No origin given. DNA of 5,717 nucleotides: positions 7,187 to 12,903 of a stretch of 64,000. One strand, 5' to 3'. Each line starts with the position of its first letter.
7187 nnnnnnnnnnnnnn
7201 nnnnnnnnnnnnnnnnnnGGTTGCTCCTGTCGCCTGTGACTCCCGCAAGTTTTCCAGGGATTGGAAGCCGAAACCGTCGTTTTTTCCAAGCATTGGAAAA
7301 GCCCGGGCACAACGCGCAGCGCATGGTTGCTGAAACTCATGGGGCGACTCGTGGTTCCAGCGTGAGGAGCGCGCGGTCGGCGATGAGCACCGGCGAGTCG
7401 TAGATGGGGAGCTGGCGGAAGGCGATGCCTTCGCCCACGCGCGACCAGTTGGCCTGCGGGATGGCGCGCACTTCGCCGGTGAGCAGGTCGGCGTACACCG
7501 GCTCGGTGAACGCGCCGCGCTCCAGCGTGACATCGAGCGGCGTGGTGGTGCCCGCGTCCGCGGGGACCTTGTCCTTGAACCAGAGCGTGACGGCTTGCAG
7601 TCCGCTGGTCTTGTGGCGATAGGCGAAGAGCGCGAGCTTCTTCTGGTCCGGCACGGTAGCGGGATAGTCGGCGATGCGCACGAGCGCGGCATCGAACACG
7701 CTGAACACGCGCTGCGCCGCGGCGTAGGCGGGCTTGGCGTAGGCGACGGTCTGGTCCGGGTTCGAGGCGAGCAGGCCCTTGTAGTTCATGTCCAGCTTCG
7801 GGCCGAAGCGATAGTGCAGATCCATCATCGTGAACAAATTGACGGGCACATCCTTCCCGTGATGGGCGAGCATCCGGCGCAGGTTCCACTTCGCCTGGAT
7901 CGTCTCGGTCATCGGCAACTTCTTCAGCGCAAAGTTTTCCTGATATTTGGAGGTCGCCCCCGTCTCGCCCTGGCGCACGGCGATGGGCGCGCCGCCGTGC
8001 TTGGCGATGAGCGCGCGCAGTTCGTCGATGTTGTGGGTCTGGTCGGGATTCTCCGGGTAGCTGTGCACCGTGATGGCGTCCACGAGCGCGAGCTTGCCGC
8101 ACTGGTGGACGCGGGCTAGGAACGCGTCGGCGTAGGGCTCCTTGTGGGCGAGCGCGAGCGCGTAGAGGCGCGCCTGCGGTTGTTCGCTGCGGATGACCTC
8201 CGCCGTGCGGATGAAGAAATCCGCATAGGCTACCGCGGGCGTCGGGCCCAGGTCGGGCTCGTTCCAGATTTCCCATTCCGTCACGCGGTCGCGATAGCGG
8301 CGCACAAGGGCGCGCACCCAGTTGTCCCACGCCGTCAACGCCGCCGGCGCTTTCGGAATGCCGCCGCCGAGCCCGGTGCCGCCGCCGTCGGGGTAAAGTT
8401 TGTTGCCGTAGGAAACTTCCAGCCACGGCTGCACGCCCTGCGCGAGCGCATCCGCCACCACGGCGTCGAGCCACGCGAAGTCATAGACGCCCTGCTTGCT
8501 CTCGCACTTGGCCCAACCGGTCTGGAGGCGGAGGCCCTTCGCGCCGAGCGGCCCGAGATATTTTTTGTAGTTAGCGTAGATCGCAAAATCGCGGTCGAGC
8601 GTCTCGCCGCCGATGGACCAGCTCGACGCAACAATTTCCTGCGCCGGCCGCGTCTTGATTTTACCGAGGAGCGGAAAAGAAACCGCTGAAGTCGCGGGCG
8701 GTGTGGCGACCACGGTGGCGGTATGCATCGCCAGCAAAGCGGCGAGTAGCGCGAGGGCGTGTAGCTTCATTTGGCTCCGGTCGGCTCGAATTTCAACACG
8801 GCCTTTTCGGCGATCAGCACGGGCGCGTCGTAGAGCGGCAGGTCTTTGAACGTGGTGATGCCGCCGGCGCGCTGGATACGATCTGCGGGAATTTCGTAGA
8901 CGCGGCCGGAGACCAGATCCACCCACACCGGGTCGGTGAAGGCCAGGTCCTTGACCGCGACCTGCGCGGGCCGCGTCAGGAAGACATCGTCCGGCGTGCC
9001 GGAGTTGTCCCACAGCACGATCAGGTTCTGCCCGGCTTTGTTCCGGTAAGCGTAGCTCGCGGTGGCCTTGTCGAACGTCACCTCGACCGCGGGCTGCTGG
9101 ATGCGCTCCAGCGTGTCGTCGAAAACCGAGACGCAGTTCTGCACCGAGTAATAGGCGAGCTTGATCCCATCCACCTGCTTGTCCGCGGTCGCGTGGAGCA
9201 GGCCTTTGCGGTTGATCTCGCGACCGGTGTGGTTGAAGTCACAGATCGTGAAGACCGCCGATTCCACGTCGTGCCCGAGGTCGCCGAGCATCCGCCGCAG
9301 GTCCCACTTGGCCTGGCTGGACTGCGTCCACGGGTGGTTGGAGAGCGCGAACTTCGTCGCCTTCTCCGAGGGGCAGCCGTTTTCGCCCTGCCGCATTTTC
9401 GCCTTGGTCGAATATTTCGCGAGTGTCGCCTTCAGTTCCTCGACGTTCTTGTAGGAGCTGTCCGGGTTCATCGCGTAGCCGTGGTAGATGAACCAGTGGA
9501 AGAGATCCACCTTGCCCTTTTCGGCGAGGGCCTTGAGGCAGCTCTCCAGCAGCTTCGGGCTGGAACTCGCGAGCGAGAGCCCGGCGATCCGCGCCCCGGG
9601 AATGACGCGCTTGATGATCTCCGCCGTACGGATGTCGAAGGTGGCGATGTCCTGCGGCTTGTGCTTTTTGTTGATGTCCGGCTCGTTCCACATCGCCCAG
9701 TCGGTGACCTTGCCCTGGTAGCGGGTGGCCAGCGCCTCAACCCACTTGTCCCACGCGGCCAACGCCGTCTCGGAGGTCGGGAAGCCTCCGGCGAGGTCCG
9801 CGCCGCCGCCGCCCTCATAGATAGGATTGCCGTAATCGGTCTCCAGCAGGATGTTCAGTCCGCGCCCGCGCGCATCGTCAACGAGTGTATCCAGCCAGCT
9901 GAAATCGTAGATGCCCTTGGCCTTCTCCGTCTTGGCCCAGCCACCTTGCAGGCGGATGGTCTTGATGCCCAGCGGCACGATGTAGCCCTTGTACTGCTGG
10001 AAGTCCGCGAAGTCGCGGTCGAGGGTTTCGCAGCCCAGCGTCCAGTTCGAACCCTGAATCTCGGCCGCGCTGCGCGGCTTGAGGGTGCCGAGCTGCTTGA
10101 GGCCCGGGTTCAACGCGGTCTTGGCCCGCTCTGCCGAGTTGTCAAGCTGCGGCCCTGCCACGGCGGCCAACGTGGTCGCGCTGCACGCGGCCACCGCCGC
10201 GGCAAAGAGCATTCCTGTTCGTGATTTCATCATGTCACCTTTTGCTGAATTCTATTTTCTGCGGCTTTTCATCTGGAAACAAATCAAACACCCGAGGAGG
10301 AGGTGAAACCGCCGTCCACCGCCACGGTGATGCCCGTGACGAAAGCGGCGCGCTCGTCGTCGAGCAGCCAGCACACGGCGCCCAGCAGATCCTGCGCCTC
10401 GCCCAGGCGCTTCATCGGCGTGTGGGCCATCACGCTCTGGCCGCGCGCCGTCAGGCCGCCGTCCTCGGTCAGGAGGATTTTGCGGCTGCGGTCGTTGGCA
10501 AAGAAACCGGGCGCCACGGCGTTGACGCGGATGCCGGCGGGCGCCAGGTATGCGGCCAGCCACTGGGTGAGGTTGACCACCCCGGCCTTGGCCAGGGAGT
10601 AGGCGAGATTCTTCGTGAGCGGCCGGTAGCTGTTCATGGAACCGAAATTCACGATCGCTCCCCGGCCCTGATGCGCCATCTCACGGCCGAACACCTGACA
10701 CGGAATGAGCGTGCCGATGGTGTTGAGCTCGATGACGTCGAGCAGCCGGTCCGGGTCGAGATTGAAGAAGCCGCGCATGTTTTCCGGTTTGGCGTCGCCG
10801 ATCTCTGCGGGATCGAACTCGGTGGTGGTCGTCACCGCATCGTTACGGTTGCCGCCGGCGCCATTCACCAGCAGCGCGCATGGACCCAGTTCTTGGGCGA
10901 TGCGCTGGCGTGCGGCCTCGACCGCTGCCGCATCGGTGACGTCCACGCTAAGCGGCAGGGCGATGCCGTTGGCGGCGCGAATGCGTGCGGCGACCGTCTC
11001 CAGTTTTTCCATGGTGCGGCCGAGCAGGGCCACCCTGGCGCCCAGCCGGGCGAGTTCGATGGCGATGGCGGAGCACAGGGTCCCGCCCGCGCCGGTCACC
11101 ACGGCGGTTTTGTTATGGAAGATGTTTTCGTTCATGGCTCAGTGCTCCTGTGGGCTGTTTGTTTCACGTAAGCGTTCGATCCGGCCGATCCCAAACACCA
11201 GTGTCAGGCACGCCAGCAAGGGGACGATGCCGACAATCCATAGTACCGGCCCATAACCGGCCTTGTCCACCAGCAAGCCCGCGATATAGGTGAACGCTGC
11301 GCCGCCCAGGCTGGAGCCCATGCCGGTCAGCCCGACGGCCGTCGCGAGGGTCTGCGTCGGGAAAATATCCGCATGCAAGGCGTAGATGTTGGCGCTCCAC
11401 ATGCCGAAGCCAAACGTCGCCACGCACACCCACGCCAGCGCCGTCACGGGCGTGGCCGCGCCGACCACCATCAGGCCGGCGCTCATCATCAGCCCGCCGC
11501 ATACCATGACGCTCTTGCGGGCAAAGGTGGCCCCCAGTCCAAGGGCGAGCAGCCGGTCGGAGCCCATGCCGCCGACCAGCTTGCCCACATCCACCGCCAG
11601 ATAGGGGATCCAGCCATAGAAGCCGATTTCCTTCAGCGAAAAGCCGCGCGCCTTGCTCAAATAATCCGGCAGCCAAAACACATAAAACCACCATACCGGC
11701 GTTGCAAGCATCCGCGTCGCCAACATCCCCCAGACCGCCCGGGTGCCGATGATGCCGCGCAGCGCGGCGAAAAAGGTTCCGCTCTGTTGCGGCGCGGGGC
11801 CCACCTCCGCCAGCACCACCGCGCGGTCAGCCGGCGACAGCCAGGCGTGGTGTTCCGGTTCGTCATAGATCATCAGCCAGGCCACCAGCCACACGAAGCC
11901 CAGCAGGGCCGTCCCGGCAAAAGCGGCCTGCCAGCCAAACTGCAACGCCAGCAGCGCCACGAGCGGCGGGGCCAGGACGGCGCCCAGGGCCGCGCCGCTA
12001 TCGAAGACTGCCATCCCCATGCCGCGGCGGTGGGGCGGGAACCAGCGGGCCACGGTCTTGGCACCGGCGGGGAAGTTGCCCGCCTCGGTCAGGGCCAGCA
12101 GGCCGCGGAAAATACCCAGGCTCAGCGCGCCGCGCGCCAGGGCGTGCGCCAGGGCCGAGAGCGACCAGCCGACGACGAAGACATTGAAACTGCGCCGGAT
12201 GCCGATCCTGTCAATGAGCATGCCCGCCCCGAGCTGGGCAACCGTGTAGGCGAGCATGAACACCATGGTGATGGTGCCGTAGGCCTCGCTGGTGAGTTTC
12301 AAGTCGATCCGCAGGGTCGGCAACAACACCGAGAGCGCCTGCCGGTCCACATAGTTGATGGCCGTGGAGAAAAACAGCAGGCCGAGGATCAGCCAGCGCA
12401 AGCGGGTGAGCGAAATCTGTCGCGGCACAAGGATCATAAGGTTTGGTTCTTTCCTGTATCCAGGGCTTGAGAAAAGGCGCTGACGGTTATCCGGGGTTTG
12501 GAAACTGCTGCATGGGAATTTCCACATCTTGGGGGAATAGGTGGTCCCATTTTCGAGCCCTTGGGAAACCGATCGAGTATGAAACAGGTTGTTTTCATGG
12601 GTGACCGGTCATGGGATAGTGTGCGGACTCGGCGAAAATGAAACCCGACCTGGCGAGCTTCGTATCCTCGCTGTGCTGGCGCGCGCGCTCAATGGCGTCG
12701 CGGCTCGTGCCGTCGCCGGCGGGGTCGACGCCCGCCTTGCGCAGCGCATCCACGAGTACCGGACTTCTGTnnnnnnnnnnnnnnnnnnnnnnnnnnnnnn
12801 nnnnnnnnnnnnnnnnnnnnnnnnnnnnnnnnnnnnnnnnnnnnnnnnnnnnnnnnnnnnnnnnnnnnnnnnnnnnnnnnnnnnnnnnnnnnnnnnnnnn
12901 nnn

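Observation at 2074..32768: Recurrent palindromic motif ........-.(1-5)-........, in tandem pairs about 31 bp apart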

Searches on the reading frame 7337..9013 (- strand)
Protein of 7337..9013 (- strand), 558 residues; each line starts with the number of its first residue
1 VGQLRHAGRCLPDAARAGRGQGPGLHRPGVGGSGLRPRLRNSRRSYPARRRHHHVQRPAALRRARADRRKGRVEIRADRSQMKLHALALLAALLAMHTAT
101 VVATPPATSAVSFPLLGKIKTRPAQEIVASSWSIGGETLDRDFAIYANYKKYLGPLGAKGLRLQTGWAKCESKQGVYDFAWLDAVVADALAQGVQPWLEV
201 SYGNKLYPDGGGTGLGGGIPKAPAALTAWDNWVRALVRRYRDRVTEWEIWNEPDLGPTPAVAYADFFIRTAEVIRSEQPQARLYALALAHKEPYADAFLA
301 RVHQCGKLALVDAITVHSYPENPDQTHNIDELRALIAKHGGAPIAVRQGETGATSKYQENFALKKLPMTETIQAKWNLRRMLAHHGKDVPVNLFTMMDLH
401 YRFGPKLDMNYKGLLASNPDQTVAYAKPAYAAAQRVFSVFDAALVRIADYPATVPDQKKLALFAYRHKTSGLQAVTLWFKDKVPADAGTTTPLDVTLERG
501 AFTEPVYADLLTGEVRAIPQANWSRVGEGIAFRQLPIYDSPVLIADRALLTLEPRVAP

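Call 15: search_protein_families(library=pfam, proteins=[window:7337-9013:-])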
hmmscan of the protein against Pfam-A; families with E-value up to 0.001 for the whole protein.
window:7337-9013:- (558 aa): 1 family
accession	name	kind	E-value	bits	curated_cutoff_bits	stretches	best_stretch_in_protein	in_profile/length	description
PF01229.23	Glyco_hydro_39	-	3.1e-09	36.6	26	1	173-326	70-233/472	Glycosyl hydrolases family 39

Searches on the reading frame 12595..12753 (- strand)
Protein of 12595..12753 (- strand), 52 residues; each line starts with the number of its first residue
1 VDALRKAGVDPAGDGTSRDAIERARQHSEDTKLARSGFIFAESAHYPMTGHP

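Call 87: search_protein_families(library=pfam, proteins=[window:12595-12753:-], max_evalue=0.01)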
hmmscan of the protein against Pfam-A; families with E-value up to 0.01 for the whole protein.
window:12595-12753:- (52 aa): 0 families
